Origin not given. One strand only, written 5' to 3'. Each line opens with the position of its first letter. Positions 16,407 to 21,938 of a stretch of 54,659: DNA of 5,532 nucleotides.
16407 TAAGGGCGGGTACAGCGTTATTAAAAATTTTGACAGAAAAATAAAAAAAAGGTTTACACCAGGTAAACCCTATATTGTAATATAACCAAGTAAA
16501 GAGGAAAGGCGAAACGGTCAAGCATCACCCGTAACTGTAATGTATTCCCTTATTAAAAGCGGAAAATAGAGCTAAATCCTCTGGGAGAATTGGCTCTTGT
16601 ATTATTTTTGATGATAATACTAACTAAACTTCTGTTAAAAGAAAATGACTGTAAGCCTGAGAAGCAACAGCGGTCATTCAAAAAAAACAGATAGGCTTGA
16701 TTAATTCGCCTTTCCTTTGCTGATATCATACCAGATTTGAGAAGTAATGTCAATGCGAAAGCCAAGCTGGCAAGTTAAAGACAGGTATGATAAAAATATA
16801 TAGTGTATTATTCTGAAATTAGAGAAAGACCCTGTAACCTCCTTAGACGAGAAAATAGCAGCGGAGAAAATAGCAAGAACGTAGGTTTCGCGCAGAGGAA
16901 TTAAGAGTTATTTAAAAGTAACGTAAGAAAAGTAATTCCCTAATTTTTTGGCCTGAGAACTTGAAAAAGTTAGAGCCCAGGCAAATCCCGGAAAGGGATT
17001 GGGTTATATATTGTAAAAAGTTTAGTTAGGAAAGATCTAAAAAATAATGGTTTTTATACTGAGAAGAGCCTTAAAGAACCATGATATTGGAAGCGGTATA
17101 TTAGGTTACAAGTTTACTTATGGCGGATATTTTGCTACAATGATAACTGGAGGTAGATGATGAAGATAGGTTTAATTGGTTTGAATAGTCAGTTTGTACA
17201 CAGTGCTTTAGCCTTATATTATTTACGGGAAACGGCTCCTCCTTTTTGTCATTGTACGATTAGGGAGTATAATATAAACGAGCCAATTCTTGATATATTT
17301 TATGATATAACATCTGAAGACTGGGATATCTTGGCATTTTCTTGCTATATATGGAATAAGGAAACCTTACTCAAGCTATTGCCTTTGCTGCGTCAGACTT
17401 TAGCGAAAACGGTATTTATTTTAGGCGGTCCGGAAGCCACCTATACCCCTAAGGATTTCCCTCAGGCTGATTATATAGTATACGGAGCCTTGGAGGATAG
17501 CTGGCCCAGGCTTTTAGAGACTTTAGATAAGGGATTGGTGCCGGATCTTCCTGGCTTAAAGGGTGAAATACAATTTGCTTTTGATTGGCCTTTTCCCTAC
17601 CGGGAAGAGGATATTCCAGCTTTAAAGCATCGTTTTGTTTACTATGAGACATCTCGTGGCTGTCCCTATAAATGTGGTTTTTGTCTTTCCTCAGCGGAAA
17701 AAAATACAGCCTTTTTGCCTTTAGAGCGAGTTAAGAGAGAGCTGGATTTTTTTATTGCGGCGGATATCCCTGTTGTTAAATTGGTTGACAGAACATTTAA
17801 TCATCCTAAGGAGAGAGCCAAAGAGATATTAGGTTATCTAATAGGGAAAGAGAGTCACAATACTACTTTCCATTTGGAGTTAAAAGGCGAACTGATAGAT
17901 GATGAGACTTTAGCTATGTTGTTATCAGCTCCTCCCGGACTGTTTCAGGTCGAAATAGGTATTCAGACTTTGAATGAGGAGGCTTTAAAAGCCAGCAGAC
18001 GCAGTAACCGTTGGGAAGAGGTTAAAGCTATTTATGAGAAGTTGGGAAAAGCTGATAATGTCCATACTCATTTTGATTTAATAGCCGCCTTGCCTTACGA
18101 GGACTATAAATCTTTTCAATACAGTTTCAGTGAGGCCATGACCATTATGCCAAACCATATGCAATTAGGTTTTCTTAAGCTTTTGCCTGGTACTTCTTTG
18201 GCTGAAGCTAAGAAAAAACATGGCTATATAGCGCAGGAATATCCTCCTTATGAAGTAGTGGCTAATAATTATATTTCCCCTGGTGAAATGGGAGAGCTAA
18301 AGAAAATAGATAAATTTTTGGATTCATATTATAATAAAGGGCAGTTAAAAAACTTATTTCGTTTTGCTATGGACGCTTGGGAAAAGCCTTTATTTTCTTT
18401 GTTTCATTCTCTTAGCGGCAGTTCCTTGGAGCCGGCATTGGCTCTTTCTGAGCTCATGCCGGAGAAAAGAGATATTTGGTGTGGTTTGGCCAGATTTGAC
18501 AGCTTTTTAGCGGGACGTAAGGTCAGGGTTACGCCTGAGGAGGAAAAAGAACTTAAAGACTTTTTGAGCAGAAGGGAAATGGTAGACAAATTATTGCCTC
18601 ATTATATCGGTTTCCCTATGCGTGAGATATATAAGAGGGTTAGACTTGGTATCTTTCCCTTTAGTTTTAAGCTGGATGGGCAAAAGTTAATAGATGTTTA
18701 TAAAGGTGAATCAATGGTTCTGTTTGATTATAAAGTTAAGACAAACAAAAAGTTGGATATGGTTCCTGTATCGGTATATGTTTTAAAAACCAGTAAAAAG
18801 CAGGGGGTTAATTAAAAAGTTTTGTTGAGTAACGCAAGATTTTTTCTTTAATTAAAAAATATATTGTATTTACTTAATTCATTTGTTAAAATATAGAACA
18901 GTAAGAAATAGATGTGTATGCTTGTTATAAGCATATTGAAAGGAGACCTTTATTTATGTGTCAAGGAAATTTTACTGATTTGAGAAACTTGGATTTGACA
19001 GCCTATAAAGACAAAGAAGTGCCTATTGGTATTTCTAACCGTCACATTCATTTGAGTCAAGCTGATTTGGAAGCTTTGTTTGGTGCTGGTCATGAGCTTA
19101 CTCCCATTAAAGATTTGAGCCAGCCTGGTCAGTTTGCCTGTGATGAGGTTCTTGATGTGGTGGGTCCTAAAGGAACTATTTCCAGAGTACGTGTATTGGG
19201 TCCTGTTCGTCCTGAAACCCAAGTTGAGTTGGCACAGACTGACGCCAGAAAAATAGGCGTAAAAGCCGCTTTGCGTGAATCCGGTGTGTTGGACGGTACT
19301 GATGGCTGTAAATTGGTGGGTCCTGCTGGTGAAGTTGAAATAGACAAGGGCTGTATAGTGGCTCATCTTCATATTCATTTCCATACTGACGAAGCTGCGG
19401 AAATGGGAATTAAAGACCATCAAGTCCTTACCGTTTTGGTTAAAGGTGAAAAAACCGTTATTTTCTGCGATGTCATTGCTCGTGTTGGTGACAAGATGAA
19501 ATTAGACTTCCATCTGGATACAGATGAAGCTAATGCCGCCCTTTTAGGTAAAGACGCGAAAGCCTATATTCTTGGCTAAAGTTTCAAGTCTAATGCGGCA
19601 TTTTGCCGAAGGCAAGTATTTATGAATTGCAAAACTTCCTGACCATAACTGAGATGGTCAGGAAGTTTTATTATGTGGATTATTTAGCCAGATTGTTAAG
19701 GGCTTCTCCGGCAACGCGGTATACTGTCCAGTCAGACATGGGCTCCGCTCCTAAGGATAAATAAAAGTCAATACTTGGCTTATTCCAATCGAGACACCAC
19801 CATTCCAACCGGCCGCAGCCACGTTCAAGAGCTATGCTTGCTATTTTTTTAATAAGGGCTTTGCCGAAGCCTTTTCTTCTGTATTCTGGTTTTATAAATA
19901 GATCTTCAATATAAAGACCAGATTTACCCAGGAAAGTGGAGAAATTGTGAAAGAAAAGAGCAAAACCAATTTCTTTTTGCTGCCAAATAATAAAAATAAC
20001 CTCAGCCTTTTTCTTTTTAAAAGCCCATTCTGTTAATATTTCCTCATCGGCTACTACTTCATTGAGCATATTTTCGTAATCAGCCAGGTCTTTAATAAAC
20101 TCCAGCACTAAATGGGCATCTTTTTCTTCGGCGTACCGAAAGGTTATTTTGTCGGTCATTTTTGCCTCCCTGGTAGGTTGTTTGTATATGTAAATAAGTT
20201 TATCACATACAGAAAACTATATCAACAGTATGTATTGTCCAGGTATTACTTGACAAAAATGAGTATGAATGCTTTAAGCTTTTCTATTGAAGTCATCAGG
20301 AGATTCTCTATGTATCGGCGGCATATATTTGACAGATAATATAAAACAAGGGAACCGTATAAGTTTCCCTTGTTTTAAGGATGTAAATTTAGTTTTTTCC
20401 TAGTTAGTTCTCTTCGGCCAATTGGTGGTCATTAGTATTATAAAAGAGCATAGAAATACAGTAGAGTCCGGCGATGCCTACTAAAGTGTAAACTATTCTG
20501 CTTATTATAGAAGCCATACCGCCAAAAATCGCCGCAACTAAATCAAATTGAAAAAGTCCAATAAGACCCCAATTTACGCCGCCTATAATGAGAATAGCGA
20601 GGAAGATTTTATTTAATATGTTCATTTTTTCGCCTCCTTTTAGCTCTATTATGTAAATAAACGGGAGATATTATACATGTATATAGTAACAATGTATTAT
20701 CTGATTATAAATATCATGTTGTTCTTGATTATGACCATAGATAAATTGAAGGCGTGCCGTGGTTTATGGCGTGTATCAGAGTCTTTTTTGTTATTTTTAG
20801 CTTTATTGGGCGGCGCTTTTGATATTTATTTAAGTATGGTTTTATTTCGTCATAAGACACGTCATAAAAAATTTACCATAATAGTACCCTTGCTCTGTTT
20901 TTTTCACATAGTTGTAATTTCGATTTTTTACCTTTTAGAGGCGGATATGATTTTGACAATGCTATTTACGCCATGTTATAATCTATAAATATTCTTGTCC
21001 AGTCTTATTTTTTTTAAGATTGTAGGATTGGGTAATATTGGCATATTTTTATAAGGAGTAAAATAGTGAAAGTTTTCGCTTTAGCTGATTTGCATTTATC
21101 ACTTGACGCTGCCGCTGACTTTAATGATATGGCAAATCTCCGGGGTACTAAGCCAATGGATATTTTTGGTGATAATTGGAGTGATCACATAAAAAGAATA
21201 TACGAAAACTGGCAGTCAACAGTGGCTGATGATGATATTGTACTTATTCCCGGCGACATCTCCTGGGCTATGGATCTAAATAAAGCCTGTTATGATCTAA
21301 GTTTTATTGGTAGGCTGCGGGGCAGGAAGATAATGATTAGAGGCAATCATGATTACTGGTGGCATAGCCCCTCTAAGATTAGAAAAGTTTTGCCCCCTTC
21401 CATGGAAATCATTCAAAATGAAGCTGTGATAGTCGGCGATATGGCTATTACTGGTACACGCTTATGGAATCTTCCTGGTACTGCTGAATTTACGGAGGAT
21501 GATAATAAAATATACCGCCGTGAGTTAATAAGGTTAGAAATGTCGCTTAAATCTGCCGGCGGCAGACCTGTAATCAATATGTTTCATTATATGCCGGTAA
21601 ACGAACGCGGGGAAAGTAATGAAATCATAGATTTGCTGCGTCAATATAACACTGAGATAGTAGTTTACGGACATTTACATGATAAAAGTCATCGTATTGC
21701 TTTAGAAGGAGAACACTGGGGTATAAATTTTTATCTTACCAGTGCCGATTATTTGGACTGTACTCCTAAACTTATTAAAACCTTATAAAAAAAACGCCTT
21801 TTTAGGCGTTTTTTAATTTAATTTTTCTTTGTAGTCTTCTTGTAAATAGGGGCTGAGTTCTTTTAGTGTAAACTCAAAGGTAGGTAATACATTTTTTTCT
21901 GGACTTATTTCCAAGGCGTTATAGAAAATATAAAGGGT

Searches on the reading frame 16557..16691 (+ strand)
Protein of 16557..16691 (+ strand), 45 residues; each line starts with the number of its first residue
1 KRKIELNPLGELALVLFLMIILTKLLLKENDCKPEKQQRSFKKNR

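Call 38: search_protein_families(library=pfam, proteins=[window:16557-16691:+], max_evalue=10)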
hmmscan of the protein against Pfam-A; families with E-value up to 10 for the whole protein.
seq(45 aa): 0 families

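Call 39: search_protein_families(library=ncbifam, proteins=[window:16557-16691:+], max_evalue=10)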
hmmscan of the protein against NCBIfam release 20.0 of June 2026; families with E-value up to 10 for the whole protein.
seq(45 aa): 0 families

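Call 79: find_homologous_proteins(query=A7, max_evalue=10)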
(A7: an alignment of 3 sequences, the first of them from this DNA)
Query A7 (3 sequences): no candidate shares three 5-residue words with the query. No homologue found.

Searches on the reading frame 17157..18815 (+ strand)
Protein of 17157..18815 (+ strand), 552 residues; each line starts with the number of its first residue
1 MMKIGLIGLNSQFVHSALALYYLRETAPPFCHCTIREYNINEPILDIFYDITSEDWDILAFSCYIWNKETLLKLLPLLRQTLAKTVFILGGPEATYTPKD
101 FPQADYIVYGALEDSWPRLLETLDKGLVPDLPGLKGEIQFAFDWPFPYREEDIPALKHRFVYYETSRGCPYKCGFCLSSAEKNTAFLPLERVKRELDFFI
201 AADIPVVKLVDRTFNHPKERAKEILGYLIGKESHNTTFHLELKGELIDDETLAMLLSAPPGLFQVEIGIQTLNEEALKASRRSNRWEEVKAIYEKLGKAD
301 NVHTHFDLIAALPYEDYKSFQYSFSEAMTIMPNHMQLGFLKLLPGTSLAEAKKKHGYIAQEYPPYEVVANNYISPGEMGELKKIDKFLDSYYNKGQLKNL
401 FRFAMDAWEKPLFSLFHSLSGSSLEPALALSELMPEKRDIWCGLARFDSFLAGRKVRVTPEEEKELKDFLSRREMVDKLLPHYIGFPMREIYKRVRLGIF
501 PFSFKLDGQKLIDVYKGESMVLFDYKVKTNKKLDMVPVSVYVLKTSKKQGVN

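Call 11: search_protein_families(library=pfam, proteins=[window:17157-18815:+])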
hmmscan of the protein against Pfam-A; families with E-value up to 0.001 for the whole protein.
window:17157-18815:+ (552 aa): 3 families
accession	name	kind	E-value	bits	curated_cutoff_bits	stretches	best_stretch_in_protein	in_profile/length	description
PF13311.11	DUF4080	-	5.4e-18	66.3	22.9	1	353-420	1-67/188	Protein of unknown function (DUF4080)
PF04055.27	Radical_SAM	-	6e-18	66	29.5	1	163-321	1-160/166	Radical SAM superfamily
PF02310.24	B12-binding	-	1.2e-09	38.5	32.1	1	8-116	5-117/121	B12 binding domain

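Call 14: find_encoding_contigs(protein=window:17157-18815:+, flank=6000, max_places=10)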
Protein window:17157-18815:+ (552 aa): no gene with exactly this product is on record in the collection.

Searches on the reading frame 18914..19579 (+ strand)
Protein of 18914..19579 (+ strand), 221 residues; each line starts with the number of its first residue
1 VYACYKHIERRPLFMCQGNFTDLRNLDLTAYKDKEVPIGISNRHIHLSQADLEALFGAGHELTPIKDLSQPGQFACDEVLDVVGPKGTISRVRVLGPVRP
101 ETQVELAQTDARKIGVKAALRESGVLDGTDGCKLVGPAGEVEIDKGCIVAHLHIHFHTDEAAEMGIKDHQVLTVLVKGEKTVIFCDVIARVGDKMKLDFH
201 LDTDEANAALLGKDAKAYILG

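Call 11: search_protein_families(library=pfam, proteins=[window:18914-19579:+])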
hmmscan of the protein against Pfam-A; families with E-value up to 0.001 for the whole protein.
window:18914-19579:+ (221 aa): 1 family
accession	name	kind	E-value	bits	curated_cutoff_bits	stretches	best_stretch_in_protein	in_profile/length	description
PF06130.18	PTAC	-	2.7e-74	249.2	25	1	37-210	1-174/176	Phosphate propanoyltransferase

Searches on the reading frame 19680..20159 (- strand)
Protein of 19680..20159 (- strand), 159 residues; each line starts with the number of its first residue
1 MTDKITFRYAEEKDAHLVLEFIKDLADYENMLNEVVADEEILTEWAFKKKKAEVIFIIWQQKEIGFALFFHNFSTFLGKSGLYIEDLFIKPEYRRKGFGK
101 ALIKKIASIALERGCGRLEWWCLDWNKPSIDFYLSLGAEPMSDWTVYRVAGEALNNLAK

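Call 11: search_protein_families(library=pfam, proteins=[window:19680-20159:-])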
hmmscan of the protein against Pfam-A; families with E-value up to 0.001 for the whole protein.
window:19680-20159:- (159 aa): 5 families
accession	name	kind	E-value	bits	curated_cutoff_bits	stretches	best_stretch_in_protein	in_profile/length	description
PF00583.31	Acetyltransf_1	-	1.9e-18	67.3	20.7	1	42-137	24-115/116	Acetyltransferase (GNAT) family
PF13508.13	Acetyltransf_7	-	3.3e-11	43.8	27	1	54-137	4-81/84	Acetyltransferase (GNAT) domain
PF08445.16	FR47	-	5.8e-06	26.6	22.1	1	83-141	23-80/86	FR47-like protein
PF13673.13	Acetyltransf_10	-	9.1e-06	26.1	23.6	1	33-114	14-84/128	Acetyltransferase (GNAT) domain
PF13302.13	Acetyltransf_3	-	9.6e-05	23.5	25.4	1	5-138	2-137/138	Acetyltransferase (GNAT) domain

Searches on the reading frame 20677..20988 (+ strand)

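Call 11: search_protein_families(library=pfam, proteins=[window:20677-20988:+])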
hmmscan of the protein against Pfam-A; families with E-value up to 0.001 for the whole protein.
window:20677-20988:+ (103 aa): 1 family
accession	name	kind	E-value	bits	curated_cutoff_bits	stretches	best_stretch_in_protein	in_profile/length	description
PF06961.18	DUF1294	-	1.1e-20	74.1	25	1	12-66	1-55/55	Protein of unknown function (DUF1294)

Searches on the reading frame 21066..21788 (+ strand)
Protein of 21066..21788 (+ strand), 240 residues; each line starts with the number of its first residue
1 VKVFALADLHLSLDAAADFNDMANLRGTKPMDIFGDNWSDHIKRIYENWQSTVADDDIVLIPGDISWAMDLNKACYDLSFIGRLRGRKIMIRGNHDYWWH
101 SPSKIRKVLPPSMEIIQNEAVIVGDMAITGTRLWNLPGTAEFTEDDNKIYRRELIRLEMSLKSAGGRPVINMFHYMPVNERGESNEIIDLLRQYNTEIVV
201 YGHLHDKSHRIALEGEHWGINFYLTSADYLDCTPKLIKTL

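Call 11: search_protein_families(library=pfam, proteins=[window:21066-21788:+])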
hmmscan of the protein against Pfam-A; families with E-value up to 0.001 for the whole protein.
window:21066-21788:+ (240 aa): 2 families
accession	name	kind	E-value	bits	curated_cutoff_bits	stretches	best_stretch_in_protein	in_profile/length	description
PF00149.33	Metallophos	-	8.2e-13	49.6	21.5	1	1-206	1-190/191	Calcineurin-like phosphoesterase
PF12850.12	Metallophos_2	-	0.0002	21.9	27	0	1-208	1-120/154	Calcineurin-like phosphoesterase superfamily domain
